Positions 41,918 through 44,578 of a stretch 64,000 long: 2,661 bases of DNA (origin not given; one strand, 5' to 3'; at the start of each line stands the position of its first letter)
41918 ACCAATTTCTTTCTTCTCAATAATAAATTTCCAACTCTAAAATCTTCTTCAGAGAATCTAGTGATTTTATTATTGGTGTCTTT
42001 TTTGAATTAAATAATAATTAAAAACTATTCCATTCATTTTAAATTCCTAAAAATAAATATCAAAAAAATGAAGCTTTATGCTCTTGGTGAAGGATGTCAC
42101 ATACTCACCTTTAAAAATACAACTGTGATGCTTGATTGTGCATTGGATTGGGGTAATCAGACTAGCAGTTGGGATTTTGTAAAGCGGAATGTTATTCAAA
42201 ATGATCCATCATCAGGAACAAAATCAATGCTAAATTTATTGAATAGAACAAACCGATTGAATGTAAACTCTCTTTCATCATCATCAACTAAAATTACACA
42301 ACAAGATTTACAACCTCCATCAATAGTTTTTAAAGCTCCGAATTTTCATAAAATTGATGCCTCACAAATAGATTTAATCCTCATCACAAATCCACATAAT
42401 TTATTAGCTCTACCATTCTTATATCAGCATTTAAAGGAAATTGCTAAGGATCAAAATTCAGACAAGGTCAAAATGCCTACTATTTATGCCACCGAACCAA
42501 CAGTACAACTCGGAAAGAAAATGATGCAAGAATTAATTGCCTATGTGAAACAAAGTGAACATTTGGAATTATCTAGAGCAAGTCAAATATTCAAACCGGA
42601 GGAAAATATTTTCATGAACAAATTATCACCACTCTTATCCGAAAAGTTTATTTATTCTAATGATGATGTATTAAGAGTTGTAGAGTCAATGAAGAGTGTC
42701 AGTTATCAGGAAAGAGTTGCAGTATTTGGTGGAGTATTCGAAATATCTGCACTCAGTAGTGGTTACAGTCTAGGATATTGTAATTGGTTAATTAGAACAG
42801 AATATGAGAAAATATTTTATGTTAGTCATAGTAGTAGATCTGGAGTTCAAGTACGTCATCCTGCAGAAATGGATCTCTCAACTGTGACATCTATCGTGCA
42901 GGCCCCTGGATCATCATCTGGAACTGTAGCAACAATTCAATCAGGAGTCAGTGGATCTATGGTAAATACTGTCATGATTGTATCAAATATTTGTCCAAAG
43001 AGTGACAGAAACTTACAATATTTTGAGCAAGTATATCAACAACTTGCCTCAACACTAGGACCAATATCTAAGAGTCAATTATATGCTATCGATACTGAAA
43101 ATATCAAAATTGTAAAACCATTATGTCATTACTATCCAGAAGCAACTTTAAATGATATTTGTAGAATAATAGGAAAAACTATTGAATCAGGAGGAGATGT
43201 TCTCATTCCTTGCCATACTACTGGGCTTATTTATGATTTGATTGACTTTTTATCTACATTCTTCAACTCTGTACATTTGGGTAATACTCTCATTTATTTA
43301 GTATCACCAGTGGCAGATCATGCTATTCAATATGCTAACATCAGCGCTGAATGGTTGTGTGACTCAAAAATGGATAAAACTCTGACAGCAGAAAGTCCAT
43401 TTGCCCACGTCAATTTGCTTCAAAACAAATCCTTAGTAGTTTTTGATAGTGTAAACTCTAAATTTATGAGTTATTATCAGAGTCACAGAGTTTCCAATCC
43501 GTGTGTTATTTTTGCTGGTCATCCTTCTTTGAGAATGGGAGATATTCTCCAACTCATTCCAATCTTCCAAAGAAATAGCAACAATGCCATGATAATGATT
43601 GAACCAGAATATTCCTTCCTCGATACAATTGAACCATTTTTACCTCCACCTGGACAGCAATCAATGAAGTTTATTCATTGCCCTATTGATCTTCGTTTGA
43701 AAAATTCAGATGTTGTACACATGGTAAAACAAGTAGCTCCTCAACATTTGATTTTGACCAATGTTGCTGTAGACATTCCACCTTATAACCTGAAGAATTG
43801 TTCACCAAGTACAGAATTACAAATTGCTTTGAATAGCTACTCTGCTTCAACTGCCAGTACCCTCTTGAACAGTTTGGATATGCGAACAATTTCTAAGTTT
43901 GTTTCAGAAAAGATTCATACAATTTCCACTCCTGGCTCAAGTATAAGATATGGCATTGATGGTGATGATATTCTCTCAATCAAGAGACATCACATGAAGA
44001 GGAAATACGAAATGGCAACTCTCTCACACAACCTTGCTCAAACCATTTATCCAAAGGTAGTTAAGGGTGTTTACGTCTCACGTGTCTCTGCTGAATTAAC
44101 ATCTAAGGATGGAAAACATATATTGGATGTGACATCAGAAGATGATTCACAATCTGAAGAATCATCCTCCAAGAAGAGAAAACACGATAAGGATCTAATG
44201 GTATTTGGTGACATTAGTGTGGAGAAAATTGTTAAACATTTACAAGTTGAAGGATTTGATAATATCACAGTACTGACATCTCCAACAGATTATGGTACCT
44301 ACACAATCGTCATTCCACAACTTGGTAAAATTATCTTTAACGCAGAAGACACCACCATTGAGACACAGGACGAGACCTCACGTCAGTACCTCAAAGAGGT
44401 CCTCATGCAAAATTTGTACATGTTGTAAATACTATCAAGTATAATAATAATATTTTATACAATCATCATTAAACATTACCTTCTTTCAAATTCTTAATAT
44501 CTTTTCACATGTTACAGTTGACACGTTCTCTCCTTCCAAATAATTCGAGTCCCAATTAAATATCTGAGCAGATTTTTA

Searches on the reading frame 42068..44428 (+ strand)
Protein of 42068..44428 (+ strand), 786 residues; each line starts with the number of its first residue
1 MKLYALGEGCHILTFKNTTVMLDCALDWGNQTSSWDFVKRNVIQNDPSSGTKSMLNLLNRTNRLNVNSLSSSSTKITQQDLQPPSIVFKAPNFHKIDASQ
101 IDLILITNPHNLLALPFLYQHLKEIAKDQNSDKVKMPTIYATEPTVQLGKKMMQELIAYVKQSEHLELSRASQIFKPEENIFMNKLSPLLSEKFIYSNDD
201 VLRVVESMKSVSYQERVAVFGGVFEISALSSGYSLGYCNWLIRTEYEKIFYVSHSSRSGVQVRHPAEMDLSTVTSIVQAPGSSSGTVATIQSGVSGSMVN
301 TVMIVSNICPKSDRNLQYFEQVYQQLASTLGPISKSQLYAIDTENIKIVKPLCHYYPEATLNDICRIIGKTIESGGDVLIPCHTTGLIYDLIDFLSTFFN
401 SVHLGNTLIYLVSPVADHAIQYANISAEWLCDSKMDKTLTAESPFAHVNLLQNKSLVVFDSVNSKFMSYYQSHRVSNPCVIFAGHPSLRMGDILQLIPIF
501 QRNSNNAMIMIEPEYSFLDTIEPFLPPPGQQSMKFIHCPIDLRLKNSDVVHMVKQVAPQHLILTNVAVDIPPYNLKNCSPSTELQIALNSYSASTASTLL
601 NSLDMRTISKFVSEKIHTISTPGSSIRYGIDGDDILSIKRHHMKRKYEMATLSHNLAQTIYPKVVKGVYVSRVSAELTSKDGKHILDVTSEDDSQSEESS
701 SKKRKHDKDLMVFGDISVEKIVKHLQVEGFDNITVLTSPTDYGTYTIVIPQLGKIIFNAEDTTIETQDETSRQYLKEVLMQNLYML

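Call 12: search_protein_families(library=pfam, proteins=[window:42068-44428:+], max_evalue=0.001)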
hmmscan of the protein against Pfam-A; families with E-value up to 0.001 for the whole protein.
window:42068-44428:+ (786 aa): 3 families
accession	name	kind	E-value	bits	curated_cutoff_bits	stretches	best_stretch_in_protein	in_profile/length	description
PF16661.11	Lactamase_B_6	-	1.2e-12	48.1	27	1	98-254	33-161/193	Metallo-beta-lactamase superfamily domain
PF10996.14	Beta-Casp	-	3.9e-05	24.6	27.7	1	394-511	7-108/120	Beta-Casp domain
PF17030.11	Beta_lactamase3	-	0.00063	19.6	33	0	197-257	120-179/214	Putative beta-lactamase-like family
